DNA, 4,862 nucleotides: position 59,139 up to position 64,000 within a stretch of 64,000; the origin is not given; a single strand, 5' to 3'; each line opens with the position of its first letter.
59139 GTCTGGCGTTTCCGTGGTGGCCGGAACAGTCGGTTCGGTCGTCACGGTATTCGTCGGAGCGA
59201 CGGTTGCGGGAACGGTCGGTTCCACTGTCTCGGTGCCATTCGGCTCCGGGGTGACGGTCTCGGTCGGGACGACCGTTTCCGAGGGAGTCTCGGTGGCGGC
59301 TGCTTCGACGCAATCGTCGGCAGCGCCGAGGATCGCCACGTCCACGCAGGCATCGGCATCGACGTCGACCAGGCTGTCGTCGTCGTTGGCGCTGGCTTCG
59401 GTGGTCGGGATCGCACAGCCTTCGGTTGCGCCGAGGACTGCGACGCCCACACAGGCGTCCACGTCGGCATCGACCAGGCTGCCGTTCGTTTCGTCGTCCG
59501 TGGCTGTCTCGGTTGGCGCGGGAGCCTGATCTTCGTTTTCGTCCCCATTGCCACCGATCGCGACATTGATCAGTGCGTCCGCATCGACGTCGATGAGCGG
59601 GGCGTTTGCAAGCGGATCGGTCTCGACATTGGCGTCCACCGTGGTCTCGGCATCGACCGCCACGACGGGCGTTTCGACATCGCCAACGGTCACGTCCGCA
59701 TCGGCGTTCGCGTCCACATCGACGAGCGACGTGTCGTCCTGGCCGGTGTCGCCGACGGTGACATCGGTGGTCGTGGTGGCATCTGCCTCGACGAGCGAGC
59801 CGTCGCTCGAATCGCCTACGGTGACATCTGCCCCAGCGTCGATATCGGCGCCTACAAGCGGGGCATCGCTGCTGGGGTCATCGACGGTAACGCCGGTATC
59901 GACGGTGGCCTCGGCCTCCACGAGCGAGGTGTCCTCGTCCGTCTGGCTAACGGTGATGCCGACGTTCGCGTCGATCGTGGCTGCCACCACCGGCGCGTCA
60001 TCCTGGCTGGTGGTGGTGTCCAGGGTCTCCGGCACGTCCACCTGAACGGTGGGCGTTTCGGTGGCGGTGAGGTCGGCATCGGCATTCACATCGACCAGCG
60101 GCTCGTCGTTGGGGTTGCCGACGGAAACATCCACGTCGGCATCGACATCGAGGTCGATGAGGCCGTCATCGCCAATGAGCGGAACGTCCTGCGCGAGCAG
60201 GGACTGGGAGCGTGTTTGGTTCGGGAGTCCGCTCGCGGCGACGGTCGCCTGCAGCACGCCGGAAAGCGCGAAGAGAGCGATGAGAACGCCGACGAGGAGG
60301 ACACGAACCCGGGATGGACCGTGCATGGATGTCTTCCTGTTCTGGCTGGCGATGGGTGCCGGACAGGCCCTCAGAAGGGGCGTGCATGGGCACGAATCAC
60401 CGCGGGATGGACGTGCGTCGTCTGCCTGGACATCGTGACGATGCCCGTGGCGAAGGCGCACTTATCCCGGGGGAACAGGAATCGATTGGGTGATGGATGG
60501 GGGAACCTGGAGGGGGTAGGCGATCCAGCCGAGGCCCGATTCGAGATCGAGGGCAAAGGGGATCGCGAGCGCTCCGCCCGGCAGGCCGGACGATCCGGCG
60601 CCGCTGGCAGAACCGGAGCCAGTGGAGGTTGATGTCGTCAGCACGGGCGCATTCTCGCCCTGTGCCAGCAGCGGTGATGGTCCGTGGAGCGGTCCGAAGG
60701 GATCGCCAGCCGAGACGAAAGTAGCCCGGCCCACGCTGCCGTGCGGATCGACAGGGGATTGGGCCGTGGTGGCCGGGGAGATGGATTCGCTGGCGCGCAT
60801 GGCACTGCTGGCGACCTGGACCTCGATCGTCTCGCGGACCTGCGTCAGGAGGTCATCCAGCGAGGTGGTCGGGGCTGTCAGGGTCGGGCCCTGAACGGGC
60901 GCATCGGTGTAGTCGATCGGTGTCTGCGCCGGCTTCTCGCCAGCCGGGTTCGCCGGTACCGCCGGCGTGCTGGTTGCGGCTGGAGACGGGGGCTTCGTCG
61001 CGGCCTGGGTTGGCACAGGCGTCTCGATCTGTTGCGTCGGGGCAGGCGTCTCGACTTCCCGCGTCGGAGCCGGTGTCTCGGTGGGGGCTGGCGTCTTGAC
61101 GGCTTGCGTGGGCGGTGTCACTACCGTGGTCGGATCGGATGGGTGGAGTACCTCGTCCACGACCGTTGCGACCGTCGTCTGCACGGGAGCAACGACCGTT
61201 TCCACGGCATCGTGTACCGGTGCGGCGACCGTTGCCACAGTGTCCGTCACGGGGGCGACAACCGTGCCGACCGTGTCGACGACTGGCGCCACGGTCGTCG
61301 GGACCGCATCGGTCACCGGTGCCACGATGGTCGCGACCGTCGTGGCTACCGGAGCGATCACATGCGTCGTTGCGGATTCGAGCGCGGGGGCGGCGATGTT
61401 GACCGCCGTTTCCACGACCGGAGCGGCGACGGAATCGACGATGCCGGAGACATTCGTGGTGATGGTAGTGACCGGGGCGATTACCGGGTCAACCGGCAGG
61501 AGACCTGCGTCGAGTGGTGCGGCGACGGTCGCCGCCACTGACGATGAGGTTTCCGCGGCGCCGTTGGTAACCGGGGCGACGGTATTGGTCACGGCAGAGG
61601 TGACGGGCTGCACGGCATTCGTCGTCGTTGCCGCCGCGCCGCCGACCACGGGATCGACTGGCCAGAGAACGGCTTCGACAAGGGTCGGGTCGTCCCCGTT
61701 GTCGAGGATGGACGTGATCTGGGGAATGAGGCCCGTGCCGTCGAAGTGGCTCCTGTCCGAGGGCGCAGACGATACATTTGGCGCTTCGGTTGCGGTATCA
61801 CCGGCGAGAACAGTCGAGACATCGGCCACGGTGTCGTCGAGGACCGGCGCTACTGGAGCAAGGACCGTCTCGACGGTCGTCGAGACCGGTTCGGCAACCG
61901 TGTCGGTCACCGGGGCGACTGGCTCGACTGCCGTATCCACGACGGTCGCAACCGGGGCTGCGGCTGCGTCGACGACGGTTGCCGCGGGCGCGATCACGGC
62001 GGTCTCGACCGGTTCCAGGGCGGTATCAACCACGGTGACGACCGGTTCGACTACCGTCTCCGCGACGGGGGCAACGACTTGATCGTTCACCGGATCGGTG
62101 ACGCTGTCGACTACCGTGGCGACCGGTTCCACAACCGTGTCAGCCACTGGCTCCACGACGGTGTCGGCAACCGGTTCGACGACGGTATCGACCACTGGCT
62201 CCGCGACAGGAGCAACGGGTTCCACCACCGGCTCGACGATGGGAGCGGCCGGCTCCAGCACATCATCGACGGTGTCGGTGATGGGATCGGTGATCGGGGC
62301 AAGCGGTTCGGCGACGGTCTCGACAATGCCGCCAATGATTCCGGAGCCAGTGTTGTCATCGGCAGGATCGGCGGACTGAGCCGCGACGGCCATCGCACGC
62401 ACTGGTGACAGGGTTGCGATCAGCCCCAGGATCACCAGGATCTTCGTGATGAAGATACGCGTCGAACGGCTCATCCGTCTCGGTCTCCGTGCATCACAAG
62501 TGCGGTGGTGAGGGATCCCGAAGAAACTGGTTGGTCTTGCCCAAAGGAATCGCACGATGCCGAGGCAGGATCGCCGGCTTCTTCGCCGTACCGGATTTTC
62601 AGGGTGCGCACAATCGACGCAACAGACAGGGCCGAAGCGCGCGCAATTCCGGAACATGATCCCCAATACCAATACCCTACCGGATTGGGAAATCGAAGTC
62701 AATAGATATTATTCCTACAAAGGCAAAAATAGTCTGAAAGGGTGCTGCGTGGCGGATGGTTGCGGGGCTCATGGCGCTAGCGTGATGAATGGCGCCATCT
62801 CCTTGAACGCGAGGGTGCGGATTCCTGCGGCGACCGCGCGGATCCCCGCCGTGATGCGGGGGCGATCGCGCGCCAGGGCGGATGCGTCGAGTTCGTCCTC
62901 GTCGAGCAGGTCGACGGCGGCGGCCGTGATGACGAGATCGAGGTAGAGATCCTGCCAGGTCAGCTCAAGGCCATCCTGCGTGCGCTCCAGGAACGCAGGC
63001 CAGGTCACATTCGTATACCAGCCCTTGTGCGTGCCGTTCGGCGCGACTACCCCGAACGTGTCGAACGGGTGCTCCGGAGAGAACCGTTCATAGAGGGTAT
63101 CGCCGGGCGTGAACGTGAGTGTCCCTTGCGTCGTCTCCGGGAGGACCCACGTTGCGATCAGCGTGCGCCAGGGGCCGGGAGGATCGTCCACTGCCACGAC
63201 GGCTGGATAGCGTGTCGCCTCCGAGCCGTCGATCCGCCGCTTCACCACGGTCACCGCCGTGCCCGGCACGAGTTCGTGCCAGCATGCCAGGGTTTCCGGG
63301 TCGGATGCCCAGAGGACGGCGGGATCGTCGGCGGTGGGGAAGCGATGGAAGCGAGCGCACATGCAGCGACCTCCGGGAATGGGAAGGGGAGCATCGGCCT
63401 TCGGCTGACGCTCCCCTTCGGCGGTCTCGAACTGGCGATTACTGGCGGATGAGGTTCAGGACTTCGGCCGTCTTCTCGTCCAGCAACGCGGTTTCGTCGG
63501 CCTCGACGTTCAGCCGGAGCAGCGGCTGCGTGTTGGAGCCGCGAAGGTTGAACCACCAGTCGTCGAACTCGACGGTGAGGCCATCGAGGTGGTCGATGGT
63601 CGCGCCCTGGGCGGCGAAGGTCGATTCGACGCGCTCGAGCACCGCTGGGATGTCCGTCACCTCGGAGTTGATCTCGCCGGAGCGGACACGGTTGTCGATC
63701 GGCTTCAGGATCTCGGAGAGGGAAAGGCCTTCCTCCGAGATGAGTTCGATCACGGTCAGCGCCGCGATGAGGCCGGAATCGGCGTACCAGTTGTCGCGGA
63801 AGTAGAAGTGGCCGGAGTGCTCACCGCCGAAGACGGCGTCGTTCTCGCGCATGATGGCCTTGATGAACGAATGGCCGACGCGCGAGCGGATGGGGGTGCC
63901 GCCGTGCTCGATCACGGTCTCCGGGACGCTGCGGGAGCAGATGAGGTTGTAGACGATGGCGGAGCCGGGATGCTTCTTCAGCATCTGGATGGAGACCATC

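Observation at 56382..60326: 1314-aa LPXTG surface protein built from six copies of an unrecognised ~53-aa disulfide-bracketed module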

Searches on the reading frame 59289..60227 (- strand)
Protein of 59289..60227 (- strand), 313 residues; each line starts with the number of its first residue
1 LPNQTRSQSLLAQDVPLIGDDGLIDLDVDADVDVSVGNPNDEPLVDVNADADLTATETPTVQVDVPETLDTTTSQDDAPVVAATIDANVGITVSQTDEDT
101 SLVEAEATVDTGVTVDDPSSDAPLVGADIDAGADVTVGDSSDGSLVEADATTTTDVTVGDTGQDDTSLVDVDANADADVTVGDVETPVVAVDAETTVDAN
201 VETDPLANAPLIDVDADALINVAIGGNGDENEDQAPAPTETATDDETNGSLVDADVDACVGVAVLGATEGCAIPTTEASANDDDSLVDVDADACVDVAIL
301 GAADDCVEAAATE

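Call 44: search_protein_families(library=pfam, proteins=[window:59289-60227:-], max_evalue=1)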
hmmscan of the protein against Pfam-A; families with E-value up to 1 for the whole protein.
seq(313 aa): 2 families
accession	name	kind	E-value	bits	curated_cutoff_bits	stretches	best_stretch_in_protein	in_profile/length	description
PF01333.25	Apocytochr_F_C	-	0.037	14.5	30.4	1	110-172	21-80/118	Apocytochrome F, C-terminal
PF01819.22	Levi_coat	-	0.29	11.6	25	1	60-106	63-111/132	Levivirus coat protein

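Call 62: search_solved_structures(query=window:59289-60188:-, max_evalue=10, show_alignments=2)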
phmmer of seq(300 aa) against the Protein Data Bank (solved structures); distinct sequences matched with E-value up to 10: 0.

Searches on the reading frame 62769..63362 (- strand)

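Call 15: search_protein_families(library=pfam, proteins=[window:62769-63362:-], max_evalue=0.001)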
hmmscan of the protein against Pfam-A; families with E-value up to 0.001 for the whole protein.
window:62769-63362:- (197 aa): 1 family
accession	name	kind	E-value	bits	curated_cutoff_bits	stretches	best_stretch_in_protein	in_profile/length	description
PF04167.18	DUF402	-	4.8e-09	36.7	23.9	1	94-158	7-68/68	Protein of unknown function (DUF402)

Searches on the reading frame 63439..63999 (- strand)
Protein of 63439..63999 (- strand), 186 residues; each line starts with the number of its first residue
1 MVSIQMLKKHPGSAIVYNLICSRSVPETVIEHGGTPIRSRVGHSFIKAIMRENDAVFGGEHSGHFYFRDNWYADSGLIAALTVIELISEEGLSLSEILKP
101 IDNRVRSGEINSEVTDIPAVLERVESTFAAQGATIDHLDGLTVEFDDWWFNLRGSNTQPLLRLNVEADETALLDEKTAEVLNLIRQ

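Call 15: search_protein_families(library=pfam, proteins=[window:63439-63999:-], max_evalue=0.001)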
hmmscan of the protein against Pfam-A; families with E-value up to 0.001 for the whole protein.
window:63439-63999:- (186 aa): 2 families
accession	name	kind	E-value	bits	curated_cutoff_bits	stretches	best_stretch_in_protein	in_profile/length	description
PF02880.22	PGM_PMM_III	-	2.4e-25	89.3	20.7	1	7-99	13-109/115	Phosphoglucomutase/phosphomannomutase, alpha/beta/alpha domain III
PF00408.26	PGM_PMM_IV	-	2.1e-09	37.7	23.1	1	109-180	1-65/68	Phosphoglucomutase/phosphomannomutase, C-terminal domain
